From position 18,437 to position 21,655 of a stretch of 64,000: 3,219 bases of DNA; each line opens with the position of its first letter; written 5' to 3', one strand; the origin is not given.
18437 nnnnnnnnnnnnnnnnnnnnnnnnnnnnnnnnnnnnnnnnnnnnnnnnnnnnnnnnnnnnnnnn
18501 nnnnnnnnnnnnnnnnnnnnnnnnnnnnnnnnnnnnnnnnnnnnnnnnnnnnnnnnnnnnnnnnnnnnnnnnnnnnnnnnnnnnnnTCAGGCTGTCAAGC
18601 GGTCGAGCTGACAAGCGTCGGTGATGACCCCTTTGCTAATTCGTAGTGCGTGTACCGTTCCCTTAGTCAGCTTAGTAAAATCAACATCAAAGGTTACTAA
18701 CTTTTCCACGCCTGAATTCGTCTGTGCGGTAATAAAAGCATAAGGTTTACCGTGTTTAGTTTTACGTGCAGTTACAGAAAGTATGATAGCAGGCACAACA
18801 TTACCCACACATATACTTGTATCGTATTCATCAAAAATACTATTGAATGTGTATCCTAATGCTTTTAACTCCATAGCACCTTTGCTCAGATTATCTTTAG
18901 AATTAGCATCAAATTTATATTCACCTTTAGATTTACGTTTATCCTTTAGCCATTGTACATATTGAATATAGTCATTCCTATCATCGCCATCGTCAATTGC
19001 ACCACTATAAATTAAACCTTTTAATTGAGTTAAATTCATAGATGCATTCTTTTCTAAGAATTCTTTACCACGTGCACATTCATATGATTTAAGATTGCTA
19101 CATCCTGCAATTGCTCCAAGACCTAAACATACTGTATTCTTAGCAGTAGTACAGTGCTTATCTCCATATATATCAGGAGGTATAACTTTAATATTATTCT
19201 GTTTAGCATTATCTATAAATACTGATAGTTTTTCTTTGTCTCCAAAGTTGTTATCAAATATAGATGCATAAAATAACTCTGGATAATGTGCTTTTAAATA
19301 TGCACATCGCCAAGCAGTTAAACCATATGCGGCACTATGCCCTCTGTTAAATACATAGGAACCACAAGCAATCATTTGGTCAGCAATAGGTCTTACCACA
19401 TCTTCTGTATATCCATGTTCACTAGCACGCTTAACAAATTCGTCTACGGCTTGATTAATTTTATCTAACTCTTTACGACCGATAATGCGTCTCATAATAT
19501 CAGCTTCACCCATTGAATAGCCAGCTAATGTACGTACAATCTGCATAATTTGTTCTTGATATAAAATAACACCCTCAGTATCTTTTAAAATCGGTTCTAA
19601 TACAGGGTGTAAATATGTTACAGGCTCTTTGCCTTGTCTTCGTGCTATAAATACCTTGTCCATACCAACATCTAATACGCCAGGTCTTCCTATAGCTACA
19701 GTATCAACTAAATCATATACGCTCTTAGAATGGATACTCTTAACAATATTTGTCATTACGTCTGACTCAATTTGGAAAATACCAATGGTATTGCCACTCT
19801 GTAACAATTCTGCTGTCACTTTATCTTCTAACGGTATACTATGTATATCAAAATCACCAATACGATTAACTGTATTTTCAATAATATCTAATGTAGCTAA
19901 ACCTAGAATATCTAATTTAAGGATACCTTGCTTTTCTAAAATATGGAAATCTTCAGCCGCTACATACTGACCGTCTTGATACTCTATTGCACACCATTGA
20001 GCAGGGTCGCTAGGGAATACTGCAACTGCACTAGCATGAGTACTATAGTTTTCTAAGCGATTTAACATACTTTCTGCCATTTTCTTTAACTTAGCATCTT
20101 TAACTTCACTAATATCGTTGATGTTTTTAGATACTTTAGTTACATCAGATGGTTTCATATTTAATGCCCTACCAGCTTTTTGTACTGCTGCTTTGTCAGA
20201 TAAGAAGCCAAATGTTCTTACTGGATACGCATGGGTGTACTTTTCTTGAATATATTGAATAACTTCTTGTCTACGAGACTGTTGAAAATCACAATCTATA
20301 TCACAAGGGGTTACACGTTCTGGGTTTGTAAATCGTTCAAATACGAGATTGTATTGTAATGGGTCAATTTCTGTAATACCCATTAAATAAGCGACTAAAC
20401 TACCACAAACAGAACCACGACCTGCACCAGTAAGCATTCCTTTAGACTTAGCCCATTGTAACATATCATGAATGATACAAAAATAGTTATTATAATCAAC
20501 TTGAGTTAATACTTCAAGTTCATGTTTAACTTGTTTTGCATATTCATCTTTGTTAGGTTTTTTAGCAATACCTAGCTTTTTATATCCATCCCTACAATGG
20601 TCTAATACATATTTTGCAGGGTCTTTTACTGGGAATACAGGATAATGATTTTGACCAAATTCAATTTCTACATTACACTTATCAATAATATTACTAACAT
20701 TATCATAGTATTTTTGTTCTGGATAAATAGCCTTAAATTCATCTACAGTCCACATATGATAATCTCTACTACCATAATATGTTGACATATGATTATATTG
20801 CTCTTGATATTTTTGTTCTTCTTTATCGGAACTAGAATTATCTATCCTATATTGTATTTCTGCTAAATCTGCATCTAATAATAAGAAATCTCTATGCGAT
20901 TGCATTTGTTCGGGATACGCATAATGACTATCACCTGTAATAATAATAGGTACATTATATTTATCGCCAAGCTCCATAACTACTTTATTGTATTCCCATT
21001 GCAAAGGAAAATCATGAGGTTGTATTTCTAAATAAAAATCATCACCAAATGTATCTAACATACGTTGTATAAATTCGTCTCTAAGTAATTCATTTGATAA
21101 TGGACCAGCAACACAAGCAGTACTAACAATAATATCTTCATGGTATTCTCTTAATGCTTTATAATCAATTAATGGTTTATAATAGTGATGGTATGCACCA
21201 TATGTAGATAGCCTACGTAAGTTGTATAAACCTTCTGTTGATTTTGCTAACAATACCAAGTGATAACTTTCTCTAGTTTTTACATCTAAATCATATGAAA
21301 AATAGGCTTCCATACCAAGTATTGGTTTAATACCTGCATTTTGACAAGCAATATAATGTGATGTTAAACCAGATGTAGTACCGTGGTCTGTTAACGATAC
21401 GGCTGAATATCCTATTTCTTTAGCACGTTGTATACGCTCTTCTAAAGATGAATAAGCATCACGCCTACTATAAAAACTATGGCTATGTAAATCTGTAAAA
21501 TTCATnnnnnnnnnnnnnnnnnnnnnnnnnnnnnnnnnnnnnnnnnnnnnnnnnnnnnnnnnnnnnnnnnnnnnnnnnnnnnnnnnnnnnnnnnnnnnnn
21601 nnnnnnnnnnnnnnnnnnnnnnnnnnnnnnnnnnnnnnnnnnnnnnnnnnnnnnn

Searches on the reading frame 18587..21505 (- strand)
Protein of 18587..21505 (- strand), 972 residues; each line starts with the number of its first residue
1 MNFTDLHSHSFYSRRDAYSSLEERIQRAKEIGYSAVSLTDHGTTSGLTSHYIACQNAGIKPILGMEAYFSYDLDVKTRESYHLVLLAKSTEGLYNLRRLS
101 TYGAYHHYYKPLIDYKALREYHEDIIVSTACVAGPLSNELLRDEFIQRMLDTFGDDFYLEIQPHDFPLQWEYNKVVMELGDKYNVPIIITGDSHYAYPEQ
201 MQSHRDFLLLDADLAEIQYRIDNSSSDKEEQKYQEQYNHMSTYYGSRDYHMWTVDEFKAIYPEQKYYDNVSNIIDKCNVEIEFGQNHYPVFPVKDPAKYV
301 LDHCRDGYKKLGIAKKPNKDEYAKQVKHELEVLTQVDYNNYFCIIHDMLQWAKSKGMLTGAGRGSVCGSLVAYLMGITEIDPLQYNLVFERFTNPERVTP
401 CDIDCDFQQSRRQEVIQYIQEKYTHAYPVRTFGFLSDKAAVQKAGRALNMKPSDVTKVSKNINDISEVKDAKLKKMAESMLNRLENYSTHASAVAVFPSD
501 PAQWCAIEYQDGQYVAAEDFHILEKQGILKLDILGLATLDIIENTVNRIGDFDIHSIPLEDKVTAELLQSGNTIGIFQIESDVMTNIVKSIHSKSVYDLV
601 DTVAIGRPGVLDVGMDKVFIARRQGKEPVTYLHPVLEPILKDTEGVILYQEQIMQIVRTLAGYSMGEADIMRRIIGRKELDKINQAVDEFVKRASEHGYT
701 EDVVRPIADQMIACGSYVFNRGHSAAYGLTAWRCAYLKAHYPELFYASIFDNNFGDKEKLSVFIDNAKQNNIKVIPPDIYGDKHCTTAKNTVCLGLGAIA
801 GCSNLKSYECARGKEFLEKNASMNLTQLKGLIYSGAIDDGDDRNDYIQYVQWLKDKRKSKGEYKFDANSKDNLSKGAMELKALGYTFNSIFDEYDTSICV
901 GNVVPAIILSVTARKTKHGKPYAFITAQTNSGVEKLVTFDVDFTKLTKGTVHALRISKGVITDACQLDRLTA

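Call 26: search_protein_families(library=phrogs, proteins=[window:18587-21505:-], max_evalue=0.001)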
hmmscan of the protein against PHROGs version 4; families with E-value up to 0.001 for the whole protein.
window:18587-21505:- (972 aa): 8 families
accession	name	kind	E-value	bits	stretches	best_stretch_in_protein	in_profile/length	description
phrog_405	-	DNA, RNA and nucleotide metabolism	9.4e-252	839.5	1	1-946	42-1047/1190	DNA polymerase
phrog_11165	-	DNA, RNA and nucleotide metabolism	7.5e-99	332.8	1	316-802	34-563/782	DNA polymerase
phrog_7513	-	unknown function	4.3e-72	244.4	2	1-300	9-322/461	-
phrog_12219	-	DNA, RNA and nucleotide metabolism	2.8e-60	205.5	1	402-860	3-544/823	DNA polymerase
phrog_21652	-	DNA, RNA and nucleotide metabolism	4.8e-53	181.4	2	457-694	159-428/476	DNA polymerase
phrog_13169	-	DNA, RNA and nucleotide metabolism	2.9e-38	132.9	1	9-398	9-414/463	DNA polymerase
phrog_4335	-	unknown function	1e-12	49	1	696-805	10-120/421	-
phrog_11127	-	DNA, RNA and nucleotide metabolism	1.5e-09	39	1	297-392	87-169/171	DNA polymerase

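Call 28: search_dna_similar(query=window:18587-21505:-, collection=phages, mode=protein, max_rows=15)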
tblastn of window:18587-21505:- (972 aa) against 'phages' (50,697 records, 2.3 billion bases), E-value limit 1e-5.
Records with a match: 1447; places in all: 1457; records where one place covers at least 80% of the query: 799.
Best place of each record, by identity: <60% 1447.
By first word of the organism name: Pseudomonas 302; Mycobacterium 282; Streptomyces 211; Gordonia 132; Bacillus 99; Bacteriophage 58; Staphylococcus 47; Microbacterium 36; Escherichia 31; Rhodococcus 22; and 57 more.
By host as written in the record: Mycobacterium smegmatis mc2 155 204; Pseudomonas aeruginosa 118; - 116; Pseudomonas aeruginosa PAO1 86; Streptomyces griseus ATCC 10137 81; Gordonia terrae 3612 65; Streptomyces lividans JI 1326 44; Mycobacterium smegmatis mc#155 37; and 239 more.
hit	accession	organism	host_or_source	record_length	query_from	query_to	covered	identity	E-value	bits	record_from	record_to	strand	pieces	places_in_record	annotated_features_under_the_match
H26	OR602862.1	Moorella phage MTATph1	Moorella thermoacetica DSM 103132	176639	1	945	97%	31.5%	1e-141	474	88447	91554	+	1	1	DNA polymerase | CRISPR/Cas system associated protein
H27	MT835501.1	Bacteriophage sp.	human fecal samples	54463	1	948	98%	30.6%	3e-127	432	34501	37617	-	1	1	record has no annotation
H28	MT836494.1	Bacteriophage sp.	human fecal samples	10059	1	945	97%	30.4%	7e-128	433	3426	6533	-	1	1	record has no annotation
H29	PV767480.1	Rossellomorea phage phiT1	Rossellomorea aquimaris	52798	2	945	97%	30.5%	1e-76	440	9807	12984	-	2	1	DNA polymerase III subunit alpha (x2) | hypothetical protein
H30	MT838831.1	Bacteriophage sp.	human fecal samples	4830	1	884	91%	32.2%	2e-129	432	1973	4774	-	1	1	record has no annotation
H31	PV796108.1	Bacillus phage Edson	Bacillus cereus BC102p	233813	2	946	96%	30.4%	2e-56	403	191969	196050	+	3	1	hypothetical protein (x3)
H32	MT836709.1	Bacteriophage sp.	human fecal samples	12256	3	939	92%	31.7%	3e-108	444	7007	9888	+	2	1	record has no annotation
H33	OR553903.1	Streptomyces phage Phredrick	Streptomyces griseus ATCC 10137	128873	1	957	98%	29.5%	6e-109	378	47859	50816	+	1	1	60: DnaE-like DNA polymerase III alpha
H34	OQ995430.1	Streptomyces phage Kenrey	Streptomyces griseus ATCC 10137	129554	1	957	98%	29.5%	6e-109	378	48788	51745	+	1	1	62: DnaE-like DNA polymerase III alpha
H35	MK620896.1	Streptomyces phage Circinus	Streptomyces griseofuscus ATCC 23916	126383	1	971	100%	29.0%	2e-114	394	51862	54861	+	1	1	58: DnaE-like DNA polymerase III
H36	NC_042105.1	Streptomyces phage BillNye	Streptomyces viridochromogenes DSM40736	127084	1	971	100%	29.0%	2e-114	394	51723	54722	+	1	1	DNA polymerase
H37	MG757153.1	Streptomyces phage BillNye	Streptomyces viridochromogenes DSM40736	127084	1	971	100%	29.0%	2e-114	394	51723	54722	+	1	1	DNA polymerase III alpha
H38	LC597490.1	Bacillus phage vB_BceM_WH1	Bacillus cereus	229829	3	946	97%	29.8%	1e-56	414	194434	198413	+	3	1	DNA polymerase III subunit alpha_gp235 | DNA polymerase III subunit alpha_gp236 | DNA polymerase III subunit alpha_gp237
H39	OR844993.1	Staphylococcus phage SA 1306 Kay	Staphylococcus aureus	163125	6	945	97%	29.6%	2e-106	370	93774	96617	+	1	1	record has no annotation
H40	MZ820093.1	Streptomyces phage Forrest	Streptomyces viridochromogenes DSM40736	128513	1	949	98%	29.2%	9e-109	377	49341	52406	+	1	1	62: DnaE-like DNA polymerase III alpha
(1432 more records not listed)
